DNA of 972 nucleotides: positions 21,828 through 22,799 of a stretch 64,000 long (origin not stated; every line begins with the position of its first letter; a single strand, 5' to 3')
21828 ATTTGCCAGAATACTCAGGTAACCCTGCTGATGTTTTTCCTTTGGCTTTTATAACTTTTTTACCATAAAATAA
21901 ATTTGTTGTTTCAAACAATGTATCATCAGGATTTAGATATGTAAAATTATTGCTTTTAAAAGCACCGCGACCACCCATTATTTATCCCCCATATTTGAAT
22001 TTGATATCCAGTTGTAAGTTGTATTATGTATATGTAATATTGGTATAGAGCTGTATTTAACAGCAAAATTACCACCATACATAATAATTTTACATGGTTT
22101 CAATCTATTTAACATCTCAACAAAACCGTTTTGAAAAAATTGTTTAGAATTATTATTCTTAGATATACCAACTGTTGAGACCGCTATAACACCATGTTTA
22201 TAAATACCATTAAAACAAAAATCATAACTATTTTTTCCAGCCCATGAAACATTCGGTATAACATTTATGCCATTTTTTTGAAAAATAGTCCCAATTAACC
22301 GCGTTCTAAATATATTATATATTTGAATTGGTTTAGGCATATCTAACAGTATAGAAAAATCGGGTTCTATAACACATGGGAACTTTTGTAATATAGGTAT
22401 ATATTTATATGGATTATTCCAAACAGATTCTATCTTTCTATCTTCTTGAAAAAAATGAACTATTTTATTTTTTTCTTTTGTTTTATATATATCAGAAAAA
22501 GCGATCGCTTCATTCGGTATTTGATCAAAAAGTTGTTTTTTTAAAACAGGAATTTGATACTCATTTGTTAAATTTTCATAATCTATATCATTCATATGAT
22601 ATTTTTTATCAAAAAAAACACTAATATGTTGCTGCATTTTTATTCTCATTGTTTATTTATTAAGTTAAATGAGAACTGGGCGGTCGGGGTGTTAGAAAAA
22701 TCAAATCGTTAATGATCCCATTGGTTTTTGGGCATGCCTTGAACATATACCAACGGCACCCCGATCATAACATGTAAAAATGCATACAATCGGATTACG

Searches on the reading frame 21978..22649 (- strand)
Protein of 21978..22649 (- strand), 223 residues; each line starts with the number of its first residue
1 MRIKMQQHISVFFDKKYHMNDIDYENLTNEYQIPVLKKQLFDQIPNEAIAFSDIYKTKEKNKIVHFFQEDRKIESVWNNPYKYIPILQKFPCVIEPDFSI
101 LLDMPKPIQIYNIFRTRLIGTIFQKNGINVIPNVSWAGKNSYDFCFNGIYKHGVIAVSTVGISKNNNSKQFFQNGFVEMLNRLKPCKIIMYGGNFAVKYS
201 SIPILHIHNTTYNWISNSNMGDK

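Call 7: search_protein_families(library=pfam, proteins=[window:21978-22649:-])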
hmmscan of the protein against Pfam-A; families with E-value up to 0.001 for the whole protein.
window:21978-22649:- (223 aa): 1 family
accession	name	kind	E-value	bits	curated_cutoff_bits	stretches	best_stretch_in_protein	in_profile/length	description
PF14386.11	DUF4417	-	3.8e-59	199.7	28.9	1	28-201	4-175/183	Domain of unknown function (DUF4417)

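Call 68: find_related_loci(query=window:21978-22649:-, collection=viral_contigs, flank=1500)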
Query window:21978-22649:- (223 aa) in viral_contigs; peptide patterns used: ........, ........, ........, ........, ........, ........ (x = any residue, [..] = any of these).
9 stretches matched a pattern, but none encodes a relative of the query by tblastn (E <= 1e-3).

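Call 69: search_protein_families(library=padloc, proteins=[window:21978-22649:-], max_evalue=0.01)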
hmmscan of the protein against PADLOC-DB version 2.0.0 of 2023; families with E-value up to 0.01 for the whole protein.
window:21978-22649:- (223 aa): 1 family
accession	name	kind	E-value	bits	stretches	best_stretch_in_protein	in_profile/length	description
PDLC01688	DUF3644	-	0.0086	14.2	0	17-72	64-118/149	DUF3644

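Call 88: find_homologous_proteins(query=window:21978-22649:-, max_evalue=1e-20)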
Query window:21978-22649:- (223 aa): 16 proteins with E <= 1e-20 among 70 candidates.
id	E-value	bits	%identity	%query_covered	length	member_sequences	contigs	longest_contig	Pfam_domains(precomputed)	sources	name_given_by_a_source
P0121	1.4e-145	500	100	98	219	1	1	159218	PF14386.12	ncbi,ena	-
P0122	1.6e-107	376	77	94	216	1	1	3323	PF14386.12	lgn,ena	-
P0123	4.1e-41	159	44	74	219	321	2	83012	PF14386.12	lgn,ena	-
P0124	6.1e-41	158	46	74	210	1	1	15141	PF14386.12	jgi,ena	-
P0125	1.3e-39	154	39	87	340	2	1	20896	PF14386.12,PF02195.27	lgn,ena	-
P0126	4.5e-38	149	40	74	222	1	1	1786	PF14386.12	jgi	jgi:hypothetical protein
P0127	2.0e-34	137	38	77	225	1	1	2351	PF14386.12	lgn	-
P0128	1.0e-32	131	39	74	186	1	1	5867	PF14386.12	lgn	-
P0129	1.9e-32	130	40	74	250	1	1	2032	PF14386.12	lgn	-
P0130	2.3e-32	130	42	68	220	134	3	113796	PF14386.12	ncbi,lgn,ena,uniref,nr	ncbi:DUF4417 domain-containing protein [Mogibacterium sp.]|uniref:DUF4417 domain-containing protein 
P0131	5.9e-32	129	39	74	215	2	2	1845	PF14386.12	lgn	-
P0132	8.1e-31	125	37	74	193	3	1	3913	PF14386.12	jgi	jgi:hypothetical protein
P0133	2.6e-30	123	41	58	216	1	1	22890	PF14386.12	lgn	-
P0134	2.7e-30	123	40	74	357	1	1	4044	PF14386.12,PF02195.27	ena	-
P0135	1.3e-27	115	37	74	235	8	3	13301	PF14386.12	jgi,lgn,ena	jgi:hypothetical protein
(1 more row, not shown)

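Call 89: find_encoding_contigs(protein=P0122, flank=2500, max_places=2)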
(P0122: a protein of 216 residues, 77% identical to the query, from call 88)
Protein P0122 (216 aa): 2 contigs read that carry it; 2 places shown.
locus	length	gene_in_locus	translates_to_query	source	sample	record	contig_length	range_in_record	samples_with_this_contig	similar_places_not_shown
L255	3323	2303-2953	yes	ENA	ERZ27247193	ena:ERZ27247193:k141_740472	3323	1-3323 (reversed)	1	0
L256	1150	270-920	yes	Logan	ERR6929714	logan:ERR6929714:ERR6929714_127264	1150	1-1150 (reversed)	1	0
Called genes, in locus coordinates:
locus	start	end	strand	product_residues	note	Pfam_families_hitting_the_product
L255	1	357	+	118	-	?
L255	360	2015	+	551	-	PF01134:GIDA, PF07992:Pyr_redox_2, PF12831:FAD_oxidored (weak), PF13932:SAM_GIDA_C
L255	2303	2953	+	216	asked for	PF14386:DUF4417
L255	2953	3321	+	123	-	?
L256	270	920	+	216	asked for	PF14386:DUF4417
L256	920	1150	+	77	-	?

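Call 90: find_encoding_contigs(protein=P0124, flank=1500, max_places=2)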
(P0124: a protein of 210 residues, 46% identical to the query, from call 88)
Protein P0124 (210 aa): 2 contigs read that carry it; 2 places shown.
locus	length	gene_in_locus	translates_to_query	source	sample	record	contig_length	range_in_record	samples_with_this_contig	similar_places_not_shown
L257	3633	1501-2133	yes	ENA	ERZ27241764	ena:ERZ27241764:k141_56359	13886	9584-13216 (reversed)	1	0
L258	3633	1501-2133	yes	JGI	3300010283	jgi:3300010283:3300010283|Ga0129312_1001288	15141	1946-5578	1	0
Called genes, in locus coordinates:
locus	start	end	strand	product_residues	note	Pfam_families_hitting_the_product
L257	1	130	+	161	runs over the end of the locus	-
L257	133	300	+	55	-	-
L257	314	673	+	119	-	-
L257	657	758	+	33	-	-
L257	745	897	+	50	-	-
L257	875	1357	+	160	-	-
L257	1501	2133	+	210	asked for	PF14386:DUF4417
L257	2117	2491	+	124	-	-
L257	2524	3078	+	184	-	PF16677:GP3_package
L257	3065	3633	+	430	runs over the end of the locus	PF03237:Terminase_6N, PF04466:Terminase_3 (weak)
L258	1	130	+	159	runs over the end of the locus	-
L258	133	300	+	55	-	-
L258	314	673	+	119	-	-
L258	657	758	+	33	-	-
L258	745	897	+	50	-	-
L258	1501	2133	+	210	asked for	PF14386:DUF4417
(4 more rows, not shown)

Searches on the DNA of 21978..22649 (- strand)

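Call 91: search_with_rna_model(model_id=R1, sources=[L255, L256, L257, L258], max_evalue=1, show_alignments=1)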
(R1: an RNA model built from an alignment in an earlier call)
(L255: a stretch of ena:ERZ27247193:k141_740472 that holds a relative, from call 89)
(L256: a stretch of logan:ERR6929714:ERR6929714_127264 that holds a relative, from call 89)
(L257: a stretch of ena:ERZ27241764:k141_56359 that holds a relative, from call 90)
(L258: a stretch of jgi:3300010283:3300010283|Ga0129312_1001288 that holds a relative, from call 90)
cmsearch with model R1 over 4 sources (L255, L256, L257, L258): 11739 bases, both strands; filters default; matches with E-value up to 1: 2.
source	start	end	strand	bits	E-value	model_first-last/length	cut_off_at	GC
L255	2065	2274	+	74.4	1.7e-22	1-230/230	no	0.4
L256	32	241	+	74.4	1.7e-22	1-230/230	no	0.4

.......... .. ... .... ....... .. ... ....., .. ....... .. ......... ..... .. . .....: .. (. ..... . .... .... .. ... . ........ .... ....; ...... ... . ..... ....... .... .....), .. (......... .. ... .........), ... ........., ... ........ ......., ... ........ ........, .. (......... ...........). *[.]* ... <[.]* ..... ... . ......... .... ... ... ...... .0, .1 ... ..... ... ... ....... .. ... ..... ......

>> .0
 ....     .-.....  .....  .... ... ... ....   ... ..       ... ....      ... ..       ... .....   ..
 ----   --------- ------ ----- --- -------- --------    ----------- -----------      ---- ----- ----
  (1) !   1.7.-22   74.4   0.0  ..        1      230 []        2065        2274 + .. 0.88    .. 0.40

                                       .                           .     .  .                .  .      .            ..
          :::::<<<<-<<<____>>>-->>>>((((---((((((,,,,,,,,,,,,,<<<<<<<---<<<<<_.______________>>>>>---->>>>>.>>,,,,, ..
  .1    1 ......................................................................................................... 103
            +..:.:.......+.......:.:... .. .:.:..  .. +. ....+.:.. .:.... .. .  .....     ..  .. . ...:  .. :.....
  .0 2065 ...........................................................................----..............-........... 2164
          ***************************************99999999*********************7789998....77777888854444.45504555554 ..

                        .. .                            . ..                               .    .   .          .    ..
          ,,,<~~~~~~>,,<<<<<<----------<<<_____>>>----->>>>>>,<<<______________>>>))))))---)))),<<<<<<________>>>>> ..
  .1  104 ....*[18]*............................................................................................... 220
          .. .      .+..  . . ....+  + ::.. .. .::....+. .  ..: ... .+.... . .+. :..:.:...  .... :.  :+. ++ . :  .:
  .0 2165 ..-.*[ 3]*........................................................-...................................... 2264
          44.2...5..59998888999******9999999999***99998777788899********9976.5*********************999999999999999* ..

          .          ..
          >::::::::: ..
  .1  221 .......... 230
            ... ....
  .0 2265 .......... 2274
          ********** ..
